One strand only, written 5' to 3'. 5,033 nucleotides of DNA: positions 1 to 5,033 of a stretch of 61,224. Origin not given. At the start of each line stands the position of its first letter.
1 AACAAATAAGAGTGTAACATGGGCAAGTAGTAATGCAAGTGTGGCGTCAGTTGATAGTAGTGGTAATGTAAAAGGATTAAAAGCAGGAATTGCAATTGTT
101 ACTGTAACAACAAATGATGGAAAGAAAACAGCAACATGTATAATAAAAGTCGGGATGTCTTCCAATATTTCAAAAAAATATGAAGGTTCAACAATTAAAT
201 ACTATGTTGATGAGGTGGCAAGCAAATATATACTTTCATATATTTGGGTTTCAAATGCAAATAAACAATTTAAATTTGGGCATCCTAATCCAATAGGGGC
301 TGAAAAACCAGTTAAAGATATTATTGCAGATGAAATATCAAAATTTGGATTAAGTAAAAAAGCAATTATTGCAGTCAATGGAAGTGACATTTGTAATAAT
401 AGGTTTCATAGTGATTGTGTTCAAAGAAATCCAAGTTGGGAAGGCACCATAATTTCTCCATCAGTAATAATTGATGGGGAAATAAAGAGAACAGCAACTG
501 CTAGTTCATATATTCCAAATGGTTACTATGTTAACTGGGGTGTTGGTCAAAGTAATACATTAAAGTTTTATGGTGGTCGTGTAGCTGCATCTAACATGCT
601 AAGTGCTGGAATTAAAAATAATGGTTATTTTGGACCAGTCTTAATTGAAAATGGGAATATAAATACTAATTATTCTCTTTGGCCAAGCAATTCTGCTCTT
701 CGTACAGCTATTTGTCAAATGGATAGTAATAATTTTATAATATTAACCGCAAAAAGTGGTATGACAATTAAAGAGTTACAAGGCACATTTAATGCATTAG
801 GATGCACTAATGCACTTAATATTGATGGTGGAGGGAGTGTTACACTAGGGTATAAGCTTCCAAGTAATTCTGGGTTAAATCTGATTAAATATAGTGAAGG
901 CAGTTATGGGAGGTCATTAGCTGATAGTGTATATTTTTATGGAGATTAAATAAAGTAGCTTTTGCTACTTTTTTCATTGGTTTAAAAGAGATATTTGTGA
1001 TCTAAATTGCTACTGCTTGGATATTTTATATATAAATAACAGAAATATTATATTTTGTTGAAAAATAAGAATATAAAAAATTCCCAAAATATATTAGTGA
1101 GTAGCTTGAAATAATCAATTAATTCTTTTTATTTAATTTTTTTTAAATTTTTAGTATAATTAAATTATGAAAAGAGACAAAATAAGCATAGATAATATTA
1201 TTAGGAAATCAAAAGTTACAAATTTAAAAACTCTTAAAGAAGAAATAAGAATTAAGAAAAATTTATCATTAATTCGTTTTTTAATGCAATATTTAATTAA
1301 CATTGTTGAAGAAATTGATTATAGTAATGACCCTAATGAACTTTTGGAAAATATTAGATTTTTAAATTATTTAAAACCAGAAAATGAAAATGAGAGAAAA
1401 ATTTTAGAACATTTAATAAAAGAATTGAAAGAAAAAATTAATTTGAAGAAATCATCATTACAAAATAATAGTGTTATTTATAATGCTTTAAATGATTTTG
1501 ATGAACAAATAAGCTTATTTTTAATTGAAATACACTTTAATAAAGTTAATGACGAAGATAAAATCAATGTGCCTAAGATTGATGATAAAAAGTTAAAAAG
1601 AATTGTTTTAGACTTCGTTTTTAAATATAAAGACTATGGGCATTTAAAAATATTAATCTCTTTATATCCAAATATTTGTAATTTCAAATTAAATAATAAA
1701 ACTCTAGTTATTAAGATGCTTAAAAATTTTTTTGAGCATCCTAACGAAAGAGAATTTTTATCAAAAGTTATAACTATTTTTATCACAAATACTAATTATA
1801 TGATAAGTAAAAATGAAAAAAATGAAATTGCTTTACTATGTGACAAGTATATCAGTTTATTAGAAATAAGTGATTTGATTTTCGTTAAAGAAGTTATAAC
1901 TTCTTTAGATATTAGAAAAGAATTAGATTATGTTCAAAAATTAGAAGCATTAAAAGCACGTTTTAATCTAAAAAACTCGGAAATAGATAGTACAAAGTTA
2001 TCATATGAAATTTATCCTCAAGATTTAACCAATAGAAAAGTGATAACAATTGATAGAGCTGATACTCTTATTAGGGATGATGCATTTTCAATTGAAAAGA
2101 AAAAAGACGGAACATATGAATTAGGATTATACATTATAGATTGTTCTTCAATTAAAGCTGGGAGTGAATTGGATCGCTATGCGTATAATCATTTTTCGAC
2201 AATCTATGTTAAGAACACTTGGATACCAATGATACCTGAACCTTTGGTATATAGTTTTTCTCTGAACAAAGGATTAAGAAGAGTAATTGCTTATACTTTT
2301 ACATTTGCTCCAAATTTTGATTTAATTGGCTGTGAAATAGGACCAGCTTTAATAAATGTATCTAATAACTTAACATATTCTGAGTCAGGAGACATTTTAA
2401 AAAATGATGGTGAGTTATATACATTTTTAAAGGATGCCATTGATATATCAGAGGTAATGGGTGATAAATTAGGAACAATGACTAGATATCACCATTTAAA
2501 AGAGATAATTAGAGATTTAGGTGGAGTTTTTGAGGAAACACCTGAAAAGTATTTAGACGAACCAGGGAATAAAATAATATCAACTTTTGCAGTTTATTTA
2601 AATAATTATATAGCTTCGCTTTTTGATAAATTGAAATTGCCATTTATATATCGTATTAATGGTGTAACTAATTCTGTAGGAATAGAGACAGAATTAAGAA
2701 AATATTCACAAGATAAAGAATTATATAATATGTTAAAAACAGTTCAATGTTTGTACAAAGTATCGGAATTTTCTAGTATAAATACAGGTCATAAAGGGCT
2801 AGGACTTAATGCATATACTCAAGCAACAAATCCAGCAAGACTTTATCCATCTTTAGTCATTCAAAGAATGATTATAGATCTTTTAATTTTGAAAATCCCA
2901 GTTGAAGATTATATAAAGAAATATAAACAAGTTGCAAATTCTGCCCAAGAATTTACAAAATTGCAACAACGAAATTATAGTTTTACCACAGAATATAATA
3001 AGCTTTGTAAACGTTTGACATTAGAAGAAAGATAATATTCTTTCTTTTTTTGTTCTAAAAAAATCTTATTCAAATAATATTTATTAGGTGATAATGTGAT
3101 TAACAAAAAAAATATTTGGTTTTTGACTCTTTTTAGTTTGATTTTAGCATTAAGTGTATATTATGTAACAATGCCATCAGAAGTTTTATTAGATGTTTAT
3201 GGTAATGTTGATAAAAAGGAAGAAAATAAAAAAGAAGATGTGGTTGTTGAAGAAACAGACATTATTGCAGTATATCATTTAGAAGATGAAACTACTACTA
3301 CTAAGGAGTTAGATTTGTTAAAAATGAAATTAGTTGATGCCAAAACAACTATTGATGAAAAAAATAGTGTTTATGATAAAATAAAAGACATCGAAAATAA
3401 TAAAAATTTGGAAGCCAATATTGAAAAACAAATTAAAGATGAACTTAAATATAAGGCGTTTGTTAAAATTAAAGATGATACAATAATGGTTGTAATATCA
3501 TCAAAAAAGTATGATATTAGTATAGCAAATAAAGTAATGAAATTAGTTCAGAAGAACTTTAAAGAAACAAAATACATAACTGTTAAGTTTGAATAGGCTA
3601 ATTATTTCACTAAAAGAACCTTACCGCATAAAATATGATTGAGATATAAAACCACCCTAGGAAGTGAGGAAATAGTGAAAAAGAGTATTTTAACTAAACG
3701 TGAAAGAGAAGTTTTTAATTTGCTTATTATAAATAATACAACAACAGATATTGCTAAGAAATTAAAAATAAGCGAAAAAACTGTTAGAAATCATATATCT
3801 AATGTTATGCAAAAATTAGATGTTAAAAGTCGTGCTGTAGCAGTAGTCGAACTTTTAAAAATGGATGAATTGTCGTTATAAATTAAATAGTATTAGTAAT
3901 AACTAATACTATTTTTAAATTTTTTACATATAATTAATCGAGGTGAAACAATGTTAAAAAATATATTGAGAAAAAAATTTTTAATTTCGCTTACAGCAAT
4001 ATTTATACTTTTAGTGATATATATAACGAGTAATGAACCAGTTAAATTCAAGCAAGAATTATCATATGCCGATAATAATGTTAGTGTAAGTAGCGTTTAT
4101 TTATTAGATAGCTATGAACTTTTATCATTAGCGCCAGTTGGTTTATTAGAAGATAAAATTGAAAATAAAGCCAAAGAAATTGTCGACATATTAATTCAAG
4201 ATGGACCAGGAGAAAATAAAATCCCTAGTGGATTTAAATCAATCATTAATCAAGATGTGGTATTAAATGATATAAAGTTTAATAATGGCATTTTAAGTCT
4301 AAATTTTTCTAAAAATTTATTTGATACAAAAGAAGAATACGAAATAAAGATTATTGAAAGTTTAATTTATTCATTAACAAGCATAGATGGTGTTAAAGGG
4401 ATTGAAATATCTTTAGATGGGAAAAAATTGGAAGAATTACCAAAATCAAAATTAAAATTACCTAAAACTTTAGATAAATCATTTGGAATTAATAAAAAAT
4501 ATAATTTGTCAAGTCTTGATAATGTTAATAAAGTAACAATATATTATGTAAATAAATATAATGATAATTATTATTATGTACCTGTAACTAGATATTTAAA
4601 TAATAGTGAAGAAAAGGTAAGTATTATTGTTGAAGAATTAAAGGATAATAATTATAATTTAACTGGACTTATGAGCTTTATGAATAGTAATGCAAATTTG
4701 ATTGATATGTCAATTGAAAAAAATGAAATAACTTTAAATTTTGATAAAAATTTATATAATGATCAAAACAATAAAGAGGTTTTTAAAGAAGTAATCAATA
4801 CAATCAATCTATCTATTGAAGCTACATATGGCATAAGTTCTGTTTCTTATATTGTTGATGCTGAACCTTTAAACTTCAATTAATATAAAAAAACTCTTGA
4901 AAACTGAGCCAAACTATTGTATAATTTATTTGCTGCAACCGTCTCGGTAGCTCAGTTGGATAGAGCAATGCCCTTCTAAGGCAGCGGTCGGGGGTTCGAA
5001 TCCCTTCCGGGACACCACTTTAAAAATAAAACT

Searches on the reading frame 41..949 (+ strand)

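Call 52: search_protein_families(library=pfam, proteins=[window:41-949:+], max_evalue=0.00001)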
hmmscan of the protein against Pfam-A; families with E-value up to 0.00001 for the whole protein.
window:41-949:+ (302 aa): 1 family
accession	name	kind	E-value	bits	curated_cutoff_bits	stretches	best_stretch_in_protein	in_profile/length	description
PF09992.14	NAGPA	-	4.1e-19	69.9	25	1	171-299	54-168/169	Phosphodiester glycosidase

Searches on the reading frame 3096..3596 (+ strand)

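Call 52: search_protein_families(library=pfam, proteins=[window:3096-3596:+], max_evalue=0.00001)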
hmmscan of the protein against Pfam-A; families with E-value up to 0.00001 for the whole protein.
window:3096-3596:+ (166 aa): 1 family
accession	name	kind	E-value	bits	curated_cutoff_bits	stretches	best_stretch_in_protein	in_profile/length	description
PF12685.13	SpoIIIAH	-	2.5e-07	31.2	30.6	0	5-156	1-183/191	SpoIIIAH-like protein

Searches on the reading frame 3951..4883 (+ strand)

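Call 52: search_protein_families(library=pfam, proteins=[window:3951-4883:+], max_evalue=0.00001)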
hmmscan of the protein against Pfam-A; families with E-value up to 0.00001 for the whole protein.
window:3951-4883:+ (310 aa): 1 family
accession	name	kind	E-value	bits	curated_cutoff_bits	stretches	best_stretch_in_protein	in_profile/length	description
PF10646.14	Germane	-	1.5e-22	80.8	23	1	68-161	23-117/117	Sporulation and spore germination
